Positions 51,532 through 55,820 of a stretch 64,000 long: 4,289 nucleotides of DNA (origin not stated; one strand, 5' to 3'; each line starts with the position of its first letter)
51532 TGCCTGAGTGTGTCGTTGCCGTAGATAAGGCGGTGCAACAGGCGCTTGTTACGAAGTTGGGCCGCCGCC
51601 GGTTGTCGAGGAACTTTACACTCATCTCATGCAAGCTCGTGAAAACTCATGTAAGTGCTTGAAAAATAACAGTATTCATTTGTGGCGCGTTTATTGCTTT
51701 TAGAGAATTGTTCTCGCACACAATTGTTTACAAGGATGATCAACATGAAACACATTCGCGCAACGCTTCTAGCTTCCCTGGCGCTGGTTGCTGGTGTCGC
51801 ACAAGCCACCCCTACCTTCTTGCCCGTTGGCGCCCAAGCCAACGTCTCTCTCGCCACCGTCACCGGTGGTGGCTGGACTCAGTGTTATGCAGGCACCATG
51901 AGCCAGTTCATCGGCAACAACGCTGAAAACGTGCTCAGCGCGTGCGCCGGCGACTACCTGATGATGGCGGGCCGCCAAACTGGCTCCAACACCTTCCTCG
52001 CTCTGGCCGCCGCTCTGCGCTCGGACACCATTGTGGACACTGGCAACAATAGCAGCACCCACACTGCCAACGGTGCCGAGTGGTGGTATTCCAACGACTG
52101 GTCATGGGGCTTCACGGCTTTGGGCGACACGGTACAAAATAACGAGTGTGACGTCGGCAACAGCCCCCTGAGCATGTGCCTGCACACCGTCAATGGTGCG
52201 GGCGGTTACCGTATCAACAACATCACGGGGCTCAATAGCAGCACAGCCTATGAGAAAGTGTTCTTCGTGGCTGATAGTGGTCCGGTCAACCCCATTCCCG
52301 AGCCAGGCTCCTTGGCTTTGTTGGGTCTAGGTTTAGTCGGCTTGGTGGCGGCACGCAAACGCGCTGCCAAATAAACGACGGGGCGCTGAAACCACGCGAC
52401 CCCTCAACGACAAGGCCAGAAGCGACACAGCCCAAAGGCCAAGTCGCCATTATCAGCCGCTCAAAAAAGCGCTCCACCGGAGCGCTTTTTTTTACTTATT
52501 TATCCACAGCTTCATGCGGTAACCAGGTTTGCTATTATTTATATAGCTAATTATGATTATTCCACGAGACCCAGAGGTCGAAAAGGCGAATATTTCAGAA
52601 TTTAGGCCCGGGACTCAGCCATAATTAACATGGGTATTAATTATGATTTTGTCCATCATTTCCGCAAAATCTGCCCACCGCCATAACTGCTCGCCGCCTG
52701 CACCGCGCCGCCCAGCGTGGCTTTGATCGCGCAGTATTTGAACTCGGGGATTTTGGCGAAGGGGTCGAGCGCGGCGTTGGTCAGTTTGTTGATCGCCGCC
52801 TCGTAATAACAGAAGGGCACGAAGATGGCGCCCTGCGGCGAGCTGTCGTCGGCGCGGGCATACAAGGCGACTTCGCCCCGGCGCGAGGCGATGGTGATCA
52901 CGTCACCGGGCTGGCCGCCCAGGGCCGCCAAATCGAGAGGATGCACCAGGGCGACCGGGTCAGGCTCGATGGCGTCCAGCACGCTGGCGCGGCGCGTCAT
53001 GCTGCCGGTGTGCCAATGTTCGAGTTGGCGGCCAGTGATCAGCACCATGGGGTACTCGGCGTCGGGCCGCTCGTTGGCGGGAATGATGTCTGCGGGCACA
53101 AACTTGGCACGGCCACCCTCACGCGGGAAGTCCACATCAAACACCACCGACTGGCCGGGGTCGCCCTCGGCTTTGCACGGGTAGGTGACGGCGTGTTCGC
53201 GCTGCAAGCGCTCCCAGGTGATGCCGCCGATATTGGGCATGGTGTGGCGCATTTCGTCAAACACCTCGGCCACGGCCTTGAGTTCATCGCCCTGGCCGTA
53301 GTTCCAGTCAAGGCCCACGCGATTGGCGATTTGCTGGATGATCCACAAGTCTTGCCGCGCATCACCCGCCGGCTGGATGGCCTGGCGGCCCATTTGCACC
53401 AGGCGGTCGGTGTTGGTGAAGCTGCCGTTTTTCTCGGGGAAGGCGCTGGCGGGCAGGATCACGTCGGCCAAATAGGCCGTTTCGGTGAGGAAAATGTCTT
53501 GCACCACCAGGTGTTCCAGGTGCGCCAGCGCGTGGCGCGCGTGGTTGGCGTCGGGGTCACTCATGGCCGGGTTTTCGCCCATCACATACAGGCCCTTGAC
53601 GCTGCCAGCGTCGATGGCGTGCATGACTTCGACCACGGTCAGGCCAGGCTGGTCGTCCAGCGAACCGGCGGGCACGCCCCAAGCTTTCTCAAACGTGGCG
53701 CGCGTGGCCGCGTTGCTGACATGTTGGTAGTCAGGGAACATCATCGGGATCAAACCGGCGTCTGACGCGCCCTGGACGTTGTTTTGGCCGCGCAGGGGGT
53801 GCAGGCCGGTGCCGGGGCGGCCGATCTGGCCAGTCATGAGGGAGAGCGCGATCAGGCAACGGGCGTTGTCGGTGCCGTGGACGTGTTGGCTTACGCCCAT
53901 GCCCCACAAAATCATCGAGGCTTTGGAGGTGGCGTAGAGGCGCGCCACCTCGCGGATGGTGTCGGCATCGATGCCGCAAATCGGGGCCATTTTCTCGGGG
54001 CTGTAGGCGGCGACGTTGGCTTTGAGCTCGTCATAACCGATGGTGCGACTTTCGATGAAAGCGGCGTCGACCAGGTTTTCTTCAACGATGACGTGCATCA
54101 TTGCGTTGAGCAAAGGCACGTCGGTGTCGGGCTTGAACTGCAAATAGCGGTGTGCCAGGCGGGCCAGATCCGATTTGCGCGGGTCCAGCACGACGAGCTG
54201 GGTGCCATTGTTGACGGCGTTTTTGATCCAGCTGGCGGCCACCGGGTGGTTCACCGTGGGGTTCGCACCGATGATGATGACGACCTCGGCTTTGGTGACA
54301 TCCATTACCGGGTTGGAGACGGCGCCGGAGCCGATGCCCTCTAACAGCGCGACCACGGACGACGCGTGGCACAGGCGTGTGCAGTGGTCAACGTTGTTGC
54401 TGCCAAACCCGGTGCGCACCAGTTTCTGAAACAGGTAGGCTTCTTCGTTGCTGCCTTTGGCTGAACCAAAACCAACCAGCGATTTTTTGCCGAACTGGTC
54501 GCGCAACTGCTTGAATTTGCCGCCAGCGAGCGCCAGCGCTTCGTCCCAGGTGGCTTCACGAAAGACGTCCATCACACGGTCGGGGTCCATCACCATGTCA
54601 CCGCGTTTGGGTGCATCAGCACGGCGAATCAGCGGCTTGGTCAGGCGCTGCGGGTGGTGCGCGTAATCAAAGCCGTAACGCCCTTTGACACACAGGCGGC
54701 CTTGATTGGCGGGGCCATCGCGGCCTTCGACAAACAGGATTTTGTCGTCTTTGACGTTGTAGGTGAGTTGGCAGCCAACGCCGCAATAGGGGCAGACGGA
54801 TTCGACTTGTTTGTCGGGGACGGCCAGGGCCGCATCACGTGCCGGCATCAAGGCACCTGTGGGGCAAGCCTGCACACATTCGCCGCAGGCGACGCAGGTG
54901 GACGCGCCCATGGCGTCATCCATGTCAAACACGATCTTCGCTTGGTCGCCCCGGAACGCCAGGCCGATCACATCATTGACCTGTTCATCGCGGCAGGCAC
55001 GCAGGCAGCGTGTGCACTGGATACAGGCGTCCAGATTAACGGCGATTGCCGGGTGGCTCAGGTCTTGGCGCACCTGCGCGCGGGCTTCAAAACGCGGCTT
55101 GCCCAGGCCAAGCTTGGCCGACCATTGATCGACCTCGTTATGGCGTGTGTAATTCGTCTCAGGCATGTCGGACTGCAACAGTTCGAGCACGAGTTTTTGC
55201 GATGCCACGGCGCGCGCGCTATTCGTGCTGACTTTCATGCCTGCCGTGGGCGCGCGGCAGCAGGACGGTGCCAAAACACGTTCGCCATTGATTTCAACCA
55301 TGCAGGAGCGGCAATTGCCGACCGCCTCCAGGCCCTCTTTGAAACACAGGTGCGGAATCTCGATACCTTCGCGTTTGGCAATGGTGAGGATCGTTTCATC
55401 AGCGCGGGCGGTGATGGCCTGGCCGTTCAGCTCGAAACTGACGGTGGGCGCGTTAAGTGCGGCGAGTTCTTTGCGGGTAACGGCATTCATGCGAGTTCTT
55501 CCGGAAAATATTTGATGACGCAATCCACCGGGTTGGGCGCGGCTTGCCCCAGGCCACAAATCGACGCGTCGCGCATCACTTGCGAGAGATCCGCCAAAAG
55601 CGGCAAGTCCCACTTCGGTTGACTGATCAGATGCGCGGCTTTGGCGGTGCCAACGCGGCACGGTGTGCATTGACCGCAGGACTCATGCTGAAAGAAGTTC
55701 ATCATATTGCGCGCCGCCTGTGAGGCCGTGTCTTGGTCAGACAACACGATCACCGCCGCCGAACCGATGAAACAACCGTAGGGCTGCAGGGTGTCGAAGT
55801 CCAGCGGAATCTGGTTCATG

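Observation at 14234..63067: Family of about 42-bp AT-rich repeats (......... ... WWWGCTA ... short palindrome), seven copies, confined to 3' ends of genes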

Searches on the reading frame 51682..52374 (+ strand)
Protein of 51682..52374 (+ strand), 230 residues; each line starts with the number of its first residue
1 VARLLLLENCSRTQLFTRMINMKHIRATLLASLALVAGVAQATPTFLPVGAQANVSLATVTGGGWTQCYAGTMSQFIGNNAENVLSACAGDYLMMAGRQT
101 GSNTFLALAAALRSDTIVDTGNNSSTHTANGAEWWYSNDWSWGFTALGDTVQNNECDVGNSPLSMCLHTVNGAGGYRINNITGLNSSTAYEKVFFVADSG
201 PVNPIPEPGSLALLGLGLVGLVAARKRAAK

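Call 8: search_protein_families(library=ncbifam, proteins=[window:51682-52374:+], max_evalue=0.00001)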
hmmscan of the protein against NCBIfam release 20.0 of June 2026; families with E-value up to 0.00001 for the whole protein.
window:51682-52374:+ (230 aa): 2 families
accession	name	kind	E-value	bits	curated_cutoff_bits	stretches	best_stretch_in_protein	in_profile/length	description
NF033554.9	floc_PepA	equivalog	1e-09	38.6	80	1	97-227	143-259/261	flocculation-associated PEP-CTERM protein PepA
NF038125.1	PEP_CTERM_THxN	subfamily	7.6e-08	32.2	85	1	172-227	193-245/246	THxN family PEP-CTERM protein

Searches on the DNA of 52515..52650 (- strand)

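Call 29: search_dna_similar(query=window:52515-52650:-, collection=plasmids, mode=distant, max_evalue=1)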
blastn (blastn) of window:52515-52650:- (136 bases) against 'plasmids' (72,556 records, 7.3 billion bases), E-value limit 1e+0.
No match.
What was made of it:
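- Tried and rejected: The plasmid collection gave no hit for the AT-rich copy F (call 29).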

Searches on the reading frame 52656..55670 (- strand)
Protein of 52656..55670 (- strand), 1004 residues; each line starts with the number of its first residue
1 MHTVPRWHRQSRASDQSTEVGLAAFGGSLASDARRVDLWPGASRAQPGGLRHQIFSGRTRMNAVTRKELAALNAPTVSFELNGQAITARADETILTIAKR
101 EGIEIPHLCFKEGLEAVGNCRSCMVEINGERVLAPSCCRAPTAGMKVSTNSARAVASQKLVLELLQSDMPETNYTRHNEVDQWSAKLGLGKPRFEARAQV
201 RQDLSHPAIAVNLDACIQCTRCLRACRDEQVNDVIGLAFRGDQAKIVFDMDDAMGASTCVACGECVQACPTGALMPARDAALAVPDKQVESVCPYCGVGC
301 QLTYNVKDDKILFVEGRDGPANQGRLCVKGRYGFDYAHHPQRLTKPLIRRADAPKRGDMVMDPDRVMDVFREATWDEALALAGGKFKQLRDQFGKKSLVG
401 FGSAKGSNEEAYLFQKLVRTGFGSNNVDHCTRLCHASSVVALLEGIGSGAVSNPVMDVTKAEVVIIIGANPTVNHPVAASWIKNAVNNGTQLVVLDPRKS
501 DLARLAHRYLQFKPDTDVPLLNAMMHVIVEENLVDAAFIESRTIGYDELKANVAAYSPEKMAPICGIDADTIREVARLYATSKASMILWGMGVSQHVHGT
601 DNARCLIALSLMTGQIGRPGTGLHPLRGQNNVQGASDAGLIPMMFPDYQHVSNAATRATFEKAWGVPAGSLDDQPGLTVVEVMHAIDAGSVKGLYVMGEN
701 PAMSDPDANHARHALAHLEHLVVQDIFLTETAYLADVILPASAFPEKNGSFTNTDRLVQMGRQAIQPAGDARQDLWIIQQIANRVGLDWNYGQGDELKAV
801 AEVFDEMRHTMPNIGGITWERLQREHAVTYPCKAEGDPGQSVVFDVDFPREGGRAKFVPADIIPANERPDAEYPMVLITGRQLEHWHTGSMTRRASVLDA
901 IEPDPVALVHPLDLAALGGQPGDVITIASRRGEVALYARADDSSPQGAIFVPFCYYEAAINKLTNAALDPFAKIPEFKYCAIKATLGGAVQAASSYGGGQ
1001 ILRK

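Call 8: search_protein_families(library=ncbifam, proteins=[window:52656-55670:-], max_evalue=0.00001)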
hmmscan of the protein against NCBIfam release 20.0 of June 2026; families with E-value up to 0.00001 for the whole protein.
window:52656-55670:- (1004 aa): 35 families (the best 25 are shown)
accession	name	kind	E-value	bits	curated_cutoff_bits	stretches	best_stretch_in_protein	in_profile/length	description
TIGR01591.1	Fdh-alpha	equivalog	7.2e-227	754.7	666.25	1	292-983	2-671/672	formate dehydrogenase subunit alpha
NF047855.1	AssmNtatRedNasC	equivalog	3.1e-150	501.8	1100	1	286-984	18-706/708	assimilatory nitrate reductase catalytic subunit NasC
NF041323.1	Nitr_red_NasA_Halo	equivalog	4.2e-120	402.3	1000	1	296-983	3-671/673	assimilatory nitrate reductase NasA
NF010055.0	PRK13532.1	equivalog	4.7e-107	359.2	904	3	542-788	324-574/830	nitrate reductase catalytic subunit NapA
TIGR01706.1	NAPA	equivalog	1e-105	354.9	930.55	3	544-788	326-574/830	periplasmic nitrate reductase subunit alpha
NF041513.1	formate_DH_Act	exception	8.7e-83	278.7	1400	3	263-535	21-287/1067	formate dehydrogenase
TIGR01701.1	Fdhalpha-like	subfamily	3.3e-80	270.2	582.15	1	364-983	107-740/744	FdhF/YdeP family oxidoreductase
TIGR01553.1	formate-DH-alph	equivalog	2.6e-77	260.5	814.2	3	276-543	33-304/1009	formate dehydrogenase-N subunit alpha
TIGR01973.1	NuoG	equivalog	6.7e-75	253.1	470.05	1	80-781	2-606/606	NADH-quinone oxidoreductase subunit NuoG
NF005895.0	PRK07860.1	equivalog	1.7e-65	221.5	802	1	67-797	8-670/811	NADH-quinone oxidoreductase subunit G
NF012032.0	PRK15488.1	equivalog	9.3e-65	219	694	1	260-792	14-534/759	thiosulfate reductase PhsA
TIGR02166.1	dmsA_ynfE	subfamily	2.9e-53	181.1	777.7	1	256-825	9-596/794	DMSO/selenate family reductase complex A subunit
NF007406.0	PRK09939.1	equivalog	3.2e-49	167.8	1473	1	361-722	113-487/759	acid resistance putative oxidoreductase YdeP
TIGR00509.1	bisC_fam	subfamily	1e-48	166.2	1017.55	1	335-809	37-535/772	molybdopterin guanine dinucleotide-containing S/N-oxide reductase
NF005745.0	PRK07569.1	equivalog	7e-47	159.8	333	1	77-276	4-209/238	bidirectional hydrogenase complex protein HoxU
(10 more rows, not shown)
